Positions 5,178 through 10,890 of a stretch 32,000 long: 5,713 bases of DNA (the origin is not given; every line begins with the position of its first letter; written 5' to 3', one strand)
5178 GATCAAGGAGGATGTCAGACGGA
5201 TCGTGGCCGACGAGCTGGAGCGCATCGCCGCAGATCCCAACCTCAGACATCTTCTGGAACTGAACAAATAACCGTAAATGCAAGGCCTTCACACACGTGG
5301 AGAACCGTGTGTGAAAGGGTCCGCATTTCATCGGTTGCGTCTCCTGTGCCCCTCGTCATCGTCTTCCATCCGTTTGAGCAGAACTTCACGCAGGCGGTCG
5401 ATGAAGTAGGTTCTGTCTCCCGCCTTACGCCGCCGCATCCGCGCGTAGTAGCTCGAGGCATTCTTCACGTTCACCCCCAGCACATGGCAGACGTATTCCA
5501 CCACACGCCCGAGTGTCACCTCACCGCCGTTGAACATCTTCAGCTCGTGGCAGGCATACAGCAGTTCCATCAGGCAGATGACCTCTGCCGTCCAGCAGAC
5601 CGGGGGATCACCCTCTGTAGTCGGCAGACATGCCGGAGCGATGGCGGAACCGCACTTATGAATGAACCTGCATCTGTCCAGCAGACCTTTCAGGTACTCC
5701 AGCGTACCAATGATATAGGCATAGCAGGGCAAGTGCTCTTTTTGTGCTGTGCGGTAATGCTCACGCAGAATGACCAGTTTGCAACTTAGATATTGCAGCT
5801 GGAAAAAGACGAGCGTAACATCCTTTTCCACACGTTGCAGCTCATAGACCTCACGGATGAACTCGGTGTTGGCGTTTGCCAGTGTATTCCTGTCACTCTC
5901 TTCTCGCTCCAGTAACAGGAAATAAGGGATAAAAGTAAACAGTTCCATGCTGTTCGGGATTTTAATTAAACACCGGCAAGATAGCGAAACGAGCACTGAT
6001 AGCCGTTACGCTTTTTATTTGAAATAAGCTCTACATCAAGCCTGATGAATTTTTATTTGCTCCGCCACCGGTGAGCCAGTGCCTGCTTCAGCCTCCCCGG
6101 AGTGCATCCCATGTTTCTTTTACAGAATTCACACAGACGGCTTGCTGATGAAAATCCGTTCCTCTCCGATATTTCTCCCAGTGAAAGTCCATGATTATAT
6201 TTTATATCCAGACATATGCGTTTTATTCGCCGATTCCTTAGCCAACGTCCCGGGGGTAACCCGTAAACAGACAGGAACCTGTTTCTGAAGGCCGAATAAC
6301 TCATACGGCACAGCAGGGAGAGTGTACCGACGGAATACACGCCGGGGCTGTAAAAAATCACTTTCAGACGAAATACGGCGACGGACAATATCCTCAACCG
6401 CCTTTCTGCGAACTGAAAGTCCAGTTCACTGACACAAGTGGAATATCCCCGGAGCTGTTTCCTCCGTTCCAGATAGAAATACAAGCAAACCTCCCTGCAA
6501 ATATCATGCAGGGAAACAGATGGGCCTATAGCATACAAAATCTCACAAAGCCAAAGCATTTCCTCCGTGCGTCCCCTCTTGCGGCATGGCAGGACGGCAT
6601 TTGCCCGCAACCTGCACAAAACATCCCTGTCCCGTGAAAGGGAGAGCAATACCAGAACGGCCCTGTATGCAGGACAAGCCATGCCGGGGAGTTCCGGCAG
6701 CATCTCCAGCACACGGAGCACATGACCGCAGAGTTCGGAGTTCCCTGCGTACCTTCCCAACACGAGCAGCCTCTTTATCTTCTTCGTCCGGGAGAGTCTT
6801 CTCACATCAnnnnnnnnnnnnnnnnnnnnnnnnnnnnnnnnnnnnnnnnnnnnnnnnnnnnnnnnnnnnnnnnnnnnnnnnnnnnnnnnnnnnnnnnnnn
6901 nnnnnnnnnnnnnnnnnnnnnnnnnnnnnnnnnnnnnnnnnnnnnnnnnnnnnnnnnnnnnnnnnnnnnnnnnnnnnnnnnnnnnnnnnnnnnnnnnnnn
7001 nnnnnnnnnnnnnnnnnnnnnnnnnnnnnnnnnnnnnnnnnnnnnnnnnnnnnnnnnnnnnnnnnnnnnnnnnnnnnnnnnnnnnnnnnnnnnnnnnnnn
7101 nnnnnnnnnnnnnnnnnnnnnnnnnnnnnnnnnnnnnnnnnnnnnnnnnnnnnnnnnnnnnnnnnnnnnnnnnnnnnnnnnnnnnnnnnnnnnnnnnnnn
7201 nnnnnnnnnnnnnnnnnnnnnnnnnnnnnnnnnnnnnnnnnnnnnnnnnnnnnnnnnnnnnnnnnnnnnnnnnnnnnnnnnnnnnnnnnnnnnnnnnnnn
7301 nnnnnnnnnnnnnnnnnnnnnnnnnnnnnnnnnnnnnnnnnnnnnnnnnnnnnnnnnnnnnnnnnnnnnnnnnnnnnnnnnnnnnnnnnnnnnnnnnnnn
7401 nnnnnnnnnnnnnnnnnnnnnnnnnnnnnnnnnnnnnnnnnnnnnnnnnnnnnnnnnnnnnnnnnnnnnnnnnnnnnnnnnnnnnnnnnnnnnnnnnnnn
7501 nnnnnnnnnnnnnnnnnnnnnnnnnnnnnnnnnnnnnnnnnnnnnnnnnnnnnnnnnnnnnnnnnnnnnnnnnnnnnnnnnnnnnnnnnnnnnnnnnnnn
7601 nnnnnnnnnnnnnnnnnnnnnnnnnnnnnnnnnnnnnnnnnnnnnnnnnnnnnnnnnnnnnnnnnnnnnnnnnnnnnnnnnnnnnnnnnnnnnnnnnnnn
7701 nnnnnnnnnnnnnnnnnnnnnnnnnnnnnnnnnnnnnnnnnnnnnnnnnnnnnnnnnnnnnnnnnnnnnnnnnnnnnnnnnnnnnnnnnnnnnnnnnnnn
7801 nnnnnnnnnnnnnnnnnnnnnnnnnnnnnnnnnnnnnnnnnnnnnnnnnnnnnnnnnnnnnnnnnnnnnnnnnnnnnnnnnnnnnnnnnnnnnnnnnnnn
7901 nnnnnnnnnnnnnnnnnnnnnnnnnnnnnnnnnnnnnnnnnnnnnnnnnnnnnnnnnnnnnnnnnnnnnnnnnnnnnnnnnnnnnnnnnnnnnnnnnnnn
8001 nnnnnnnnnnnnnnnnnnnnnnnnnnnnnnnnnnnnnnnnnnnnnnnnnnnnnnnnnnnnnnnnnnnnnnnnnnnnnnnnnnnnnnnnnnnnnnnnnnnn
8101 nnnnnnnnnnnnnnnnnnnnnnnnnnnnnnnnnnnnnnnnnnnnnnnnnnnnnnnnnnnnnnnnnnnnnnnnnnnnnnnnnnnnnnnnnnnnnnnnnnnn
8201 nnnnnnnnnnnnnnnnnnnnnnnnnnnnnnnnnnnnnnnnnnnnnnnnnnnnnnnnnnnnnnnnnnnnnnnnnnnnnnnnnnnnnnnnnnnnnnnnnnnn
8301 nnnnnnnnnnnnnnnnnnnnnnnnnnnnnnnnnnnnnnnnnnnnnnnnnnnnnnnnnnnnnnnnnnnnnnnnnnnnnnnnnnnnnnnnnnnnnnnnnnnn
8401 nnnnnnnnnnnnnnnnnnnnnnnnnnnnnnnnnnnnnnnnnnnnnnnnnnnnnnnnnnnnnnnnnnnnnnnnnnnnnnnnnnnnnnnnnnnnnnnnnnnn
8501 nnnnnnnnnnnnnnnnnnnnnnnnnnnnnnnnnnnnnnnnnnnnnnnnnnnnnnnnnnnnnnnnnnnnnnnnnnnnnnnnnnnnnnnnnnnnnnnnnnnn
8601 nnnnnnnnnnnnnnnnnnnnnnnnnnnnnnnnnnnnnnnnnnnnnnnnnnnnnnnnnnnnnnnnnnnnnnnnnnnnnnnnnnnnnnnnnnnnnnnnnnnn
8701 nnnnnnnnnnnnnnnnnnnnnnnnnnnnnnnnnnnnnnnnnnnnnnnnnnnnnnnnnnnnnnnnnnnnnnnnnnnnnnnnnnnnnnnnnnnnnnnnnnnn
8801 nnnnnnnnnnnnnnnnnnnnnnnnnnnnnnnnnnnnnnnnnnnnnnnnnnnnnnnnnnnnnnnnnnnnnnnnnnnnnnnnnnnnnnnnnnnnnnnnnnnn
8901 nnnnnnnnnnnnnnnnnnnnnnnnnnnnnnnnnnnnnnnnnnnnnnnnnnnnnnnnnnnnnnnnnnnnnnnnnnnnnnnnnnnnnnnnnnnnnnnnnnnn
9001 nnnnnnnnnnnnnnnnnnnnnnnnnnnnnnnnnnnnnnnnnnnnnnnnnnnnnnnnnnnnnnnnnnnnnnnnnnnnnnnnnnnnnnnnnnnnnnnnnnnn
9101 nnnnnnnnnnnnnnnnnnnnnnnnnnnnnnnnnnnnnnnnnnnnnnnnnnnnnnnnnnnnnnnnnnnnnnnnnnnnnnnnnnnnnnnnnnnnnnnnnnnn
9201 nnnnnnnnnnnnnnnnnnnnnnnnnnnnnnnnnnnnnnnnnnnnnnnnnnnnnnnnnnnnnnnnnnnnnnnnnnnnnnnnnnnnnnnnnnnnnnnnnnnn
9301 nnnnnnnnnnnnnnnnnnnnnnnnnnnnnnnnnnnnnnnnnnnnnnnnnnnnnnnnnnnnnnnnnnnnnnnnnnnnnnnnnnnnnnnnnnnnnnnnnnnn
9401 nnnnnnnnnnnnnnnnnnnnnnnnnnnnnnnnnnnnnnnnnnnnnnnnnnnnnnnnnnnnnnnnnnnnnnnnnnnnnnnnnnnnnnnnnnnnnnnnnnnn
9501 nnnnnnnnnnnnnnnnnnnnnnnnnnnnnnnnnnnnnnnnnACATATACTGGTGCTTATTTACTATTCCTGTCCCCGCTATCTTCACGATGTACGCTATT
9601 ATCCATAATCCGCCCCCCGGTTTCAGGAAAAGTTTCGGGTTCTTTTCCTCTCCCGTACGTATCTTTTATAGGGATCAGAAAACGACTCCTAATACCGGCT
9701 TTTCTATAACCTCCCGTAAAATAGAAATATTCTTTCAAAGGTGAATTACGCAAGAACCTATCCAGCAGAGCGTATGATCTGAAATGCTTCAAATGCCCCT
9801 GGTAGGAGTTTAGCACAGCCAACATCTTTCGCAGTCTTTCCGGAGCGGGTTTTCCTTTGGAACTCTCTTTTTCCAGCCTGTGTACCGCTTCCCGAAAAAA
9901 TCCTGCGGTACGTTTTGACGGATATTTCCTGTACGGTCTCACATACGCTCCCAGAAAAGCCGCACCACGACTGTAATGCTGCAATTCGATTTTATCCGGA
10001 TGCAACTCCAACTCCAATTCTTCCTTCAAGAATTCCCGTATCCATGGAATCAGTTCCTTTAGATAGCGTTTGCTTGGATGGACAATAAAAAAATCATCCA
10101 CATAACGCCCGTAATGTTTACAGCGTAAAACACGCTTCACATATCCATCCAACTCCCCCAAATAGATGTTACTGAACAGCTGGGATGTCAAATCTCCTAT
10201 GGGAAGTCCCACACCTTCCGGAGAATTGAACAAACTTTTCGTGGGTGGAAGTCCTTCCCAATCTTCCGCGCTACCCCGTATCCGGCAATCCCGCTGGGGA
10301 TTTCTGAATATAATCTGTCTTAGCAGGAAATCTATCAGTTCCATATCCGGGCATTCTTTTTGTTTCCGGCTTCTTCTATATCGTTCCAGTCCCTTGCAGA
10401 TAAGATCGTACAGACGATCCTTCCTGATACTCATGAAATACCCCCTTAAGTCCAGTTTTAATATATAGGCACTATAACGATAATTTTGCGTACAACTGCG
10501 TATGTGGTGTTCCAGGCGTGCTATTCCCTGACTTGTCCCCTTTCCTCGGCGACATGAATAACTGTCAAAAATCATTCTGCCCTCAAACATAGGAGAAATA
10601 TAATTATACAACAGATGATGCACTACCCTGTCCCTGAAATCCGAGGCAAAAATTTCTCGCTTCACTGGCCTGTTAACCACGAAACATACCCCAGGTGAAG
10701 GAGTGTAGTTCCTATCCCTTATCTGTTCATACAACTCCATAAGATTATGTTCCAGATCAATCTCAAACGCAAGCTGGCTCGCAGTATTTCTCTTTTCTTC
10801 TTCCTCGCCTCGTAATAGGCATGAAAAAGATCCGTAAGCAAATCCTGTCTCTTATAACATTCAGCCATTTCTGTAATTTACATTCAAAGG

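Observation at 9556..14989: Complete DGR cassette: 190-bp TR/VR pair with adenine-restricted mismatches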

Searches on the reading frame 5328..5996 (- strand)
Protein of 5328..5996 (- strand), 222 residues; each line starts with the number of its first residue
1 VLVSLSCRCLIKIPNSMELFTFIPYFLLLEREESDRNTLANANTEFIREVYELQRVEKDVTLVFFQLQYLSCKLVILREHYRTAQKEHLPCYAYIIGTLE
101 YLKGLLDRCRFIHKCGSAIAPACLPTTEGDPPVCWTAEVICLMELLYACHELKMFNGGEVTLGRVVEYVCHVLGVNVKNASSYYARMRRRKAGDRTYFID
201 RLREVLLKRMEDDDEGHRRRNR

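Call 7: search_protein_families(library=pfam, proteins=[window:5328-5996:-], max_evalue=0.01)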
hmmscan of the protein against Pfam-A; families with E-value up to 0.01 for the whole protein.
window:5328-5996:- (222 aa): 1 family
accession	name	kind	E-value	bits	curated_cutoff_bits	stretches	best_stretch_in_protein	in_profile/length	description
PF09357.15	RteC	-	1.5e-17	64.4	25.3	1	127-214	133-219/219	RteC protein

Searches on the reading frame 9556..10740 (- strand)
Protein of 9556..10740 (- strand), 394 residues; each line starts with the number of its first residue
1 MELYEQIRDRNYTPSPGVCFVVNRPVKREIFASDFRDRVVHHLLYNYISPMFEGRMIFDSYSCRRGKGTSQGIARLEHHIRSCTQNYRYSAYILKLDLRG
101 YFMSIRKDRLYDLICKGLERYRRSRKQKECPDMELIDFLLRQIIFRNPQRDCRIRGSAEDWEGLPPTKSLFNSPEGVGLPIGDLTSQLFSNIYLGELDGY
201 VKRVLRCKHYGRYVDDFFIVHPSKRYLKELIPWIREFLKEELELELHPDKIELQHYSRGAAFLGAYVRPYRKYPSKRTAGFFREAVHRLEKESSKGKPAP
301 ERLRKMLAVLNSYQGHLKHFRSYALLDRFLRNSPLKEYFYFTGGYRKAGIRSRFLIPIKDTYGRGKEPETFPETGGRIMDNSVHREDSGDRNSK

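Call 5: search_protein_families(library=pfam, proteins=[window:9556-10740:-], max_evalue=0.01)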
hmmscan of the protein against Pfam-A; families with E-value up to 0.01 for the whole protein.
window:9556-10740:- (394 aa): 1 family
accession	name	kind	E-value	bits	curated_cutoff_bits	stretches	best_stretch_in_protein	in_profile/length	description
PF00078.32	RVT_1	-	9e-15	55.4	29.6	1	33-265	15-203/205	Reverse transcriptase (RNA-dependent DNA polymerase)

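Call 9: search_protein_families(library=ncbifam, proteins=[window:9556-10740:-], max_evalue=0.01)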
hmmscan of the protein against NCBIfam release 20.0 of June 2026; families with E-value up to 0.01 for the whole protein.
window:9556-10740:- (394 aa): 7 families
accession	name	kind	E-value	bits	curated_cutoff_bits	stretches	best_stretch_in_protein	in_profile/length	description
TIGR04416.1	group_II_RT_mat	equivalog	8.4e-26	90.9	300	2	176-288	177-297/353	group II intron reverse transcriptase/maturase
NF038233.2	retron_St85_RT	exception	9.1e-14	51.4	235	1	79-293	77-257/289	retron St85 family RNA-directed DNA polymerase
NF041747.1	Drt3a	equivalog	5.1e-10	39.2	200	1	136-253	148-237/412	antiviral reverse transcriptase Drt3a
NF041746.1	Drt2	equivalog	1.8e-09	37.3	390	1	172-257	217-302/416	antiviral reverse transcriptase Drt2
NF041749.1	Drt4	equivalog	3.3e-05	23.1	450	1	174-253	190-266/489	antiviral reverse transcriptase Drt4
NF041748.1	Drt3b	equivalog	0.0026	16.5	350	1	171-250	224-311/647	antiviral reverse transcriptase Drt3b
TIGR04499.1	abortive_AbiA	subfamily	0.0052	15.6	250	0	79-140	137-192/615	AbiA family abortive infection protein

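Call 12: find_related_loci(query=window:9556-10740:-, collection=genome_contigs, flank=8000)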
Query window:9556-10740:- (394 aa) in genome_contigs; peptide patterns used: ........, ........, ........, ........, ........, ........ (x = any residue, [..] = any of these).
53 stretches matched a pattern; 1 encode a relative of the query (tblastn E <= 1e-3); 1 distinct loci.
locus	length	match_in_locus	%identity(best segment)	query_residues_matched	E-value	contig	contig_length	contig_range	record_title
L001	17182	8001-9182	99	1-394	0e+0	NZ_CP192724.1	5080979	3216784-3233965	Bacteroides hominis strain Tbg-374 chromosome, complete genome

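Call 45: search_solved_structures(query=L001:7875-9185:+, max_evalue=0.001, show_alignments=2)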
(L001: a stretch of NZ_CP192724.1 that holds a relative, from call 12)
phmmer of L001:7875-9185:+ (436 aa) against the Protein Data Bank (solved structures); distinct sequences matched with E-value up to 0.001: 7.
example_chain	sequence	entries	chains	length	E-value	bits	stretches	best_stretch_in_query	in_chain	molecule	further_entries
8ub7_A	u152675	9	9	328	3.3e-34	122.1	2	13-160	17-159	Reverse transcriptase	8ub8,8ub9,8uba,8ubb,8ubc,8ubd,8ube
6me0_C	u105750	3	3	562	1.1e-10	44.5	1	216-325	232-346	Maturase reverse transcriptase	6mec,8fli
5hhj_A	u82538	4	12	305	8.8e-08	35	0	219-307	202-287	Retron-type reverse transcriptase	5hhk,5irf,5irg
5hhl_A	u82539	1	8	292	1e-07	34.8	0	219-306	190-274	Retron-type reverse transcriptase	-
7uim_D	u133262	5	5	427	1.8e-07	34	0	219-311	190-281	Group II intron reverse transcriptase/maturase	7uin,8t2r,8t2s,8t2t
6ar1_A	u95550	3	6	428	1.7e-06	30.8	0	220-357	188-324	GsI-IIC RT | Trt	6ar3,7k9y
5g2x_C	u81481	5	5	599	3.4e-05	26.5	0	250-321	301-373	GROUP II INTRON-ENCODED PROTEIN LTRA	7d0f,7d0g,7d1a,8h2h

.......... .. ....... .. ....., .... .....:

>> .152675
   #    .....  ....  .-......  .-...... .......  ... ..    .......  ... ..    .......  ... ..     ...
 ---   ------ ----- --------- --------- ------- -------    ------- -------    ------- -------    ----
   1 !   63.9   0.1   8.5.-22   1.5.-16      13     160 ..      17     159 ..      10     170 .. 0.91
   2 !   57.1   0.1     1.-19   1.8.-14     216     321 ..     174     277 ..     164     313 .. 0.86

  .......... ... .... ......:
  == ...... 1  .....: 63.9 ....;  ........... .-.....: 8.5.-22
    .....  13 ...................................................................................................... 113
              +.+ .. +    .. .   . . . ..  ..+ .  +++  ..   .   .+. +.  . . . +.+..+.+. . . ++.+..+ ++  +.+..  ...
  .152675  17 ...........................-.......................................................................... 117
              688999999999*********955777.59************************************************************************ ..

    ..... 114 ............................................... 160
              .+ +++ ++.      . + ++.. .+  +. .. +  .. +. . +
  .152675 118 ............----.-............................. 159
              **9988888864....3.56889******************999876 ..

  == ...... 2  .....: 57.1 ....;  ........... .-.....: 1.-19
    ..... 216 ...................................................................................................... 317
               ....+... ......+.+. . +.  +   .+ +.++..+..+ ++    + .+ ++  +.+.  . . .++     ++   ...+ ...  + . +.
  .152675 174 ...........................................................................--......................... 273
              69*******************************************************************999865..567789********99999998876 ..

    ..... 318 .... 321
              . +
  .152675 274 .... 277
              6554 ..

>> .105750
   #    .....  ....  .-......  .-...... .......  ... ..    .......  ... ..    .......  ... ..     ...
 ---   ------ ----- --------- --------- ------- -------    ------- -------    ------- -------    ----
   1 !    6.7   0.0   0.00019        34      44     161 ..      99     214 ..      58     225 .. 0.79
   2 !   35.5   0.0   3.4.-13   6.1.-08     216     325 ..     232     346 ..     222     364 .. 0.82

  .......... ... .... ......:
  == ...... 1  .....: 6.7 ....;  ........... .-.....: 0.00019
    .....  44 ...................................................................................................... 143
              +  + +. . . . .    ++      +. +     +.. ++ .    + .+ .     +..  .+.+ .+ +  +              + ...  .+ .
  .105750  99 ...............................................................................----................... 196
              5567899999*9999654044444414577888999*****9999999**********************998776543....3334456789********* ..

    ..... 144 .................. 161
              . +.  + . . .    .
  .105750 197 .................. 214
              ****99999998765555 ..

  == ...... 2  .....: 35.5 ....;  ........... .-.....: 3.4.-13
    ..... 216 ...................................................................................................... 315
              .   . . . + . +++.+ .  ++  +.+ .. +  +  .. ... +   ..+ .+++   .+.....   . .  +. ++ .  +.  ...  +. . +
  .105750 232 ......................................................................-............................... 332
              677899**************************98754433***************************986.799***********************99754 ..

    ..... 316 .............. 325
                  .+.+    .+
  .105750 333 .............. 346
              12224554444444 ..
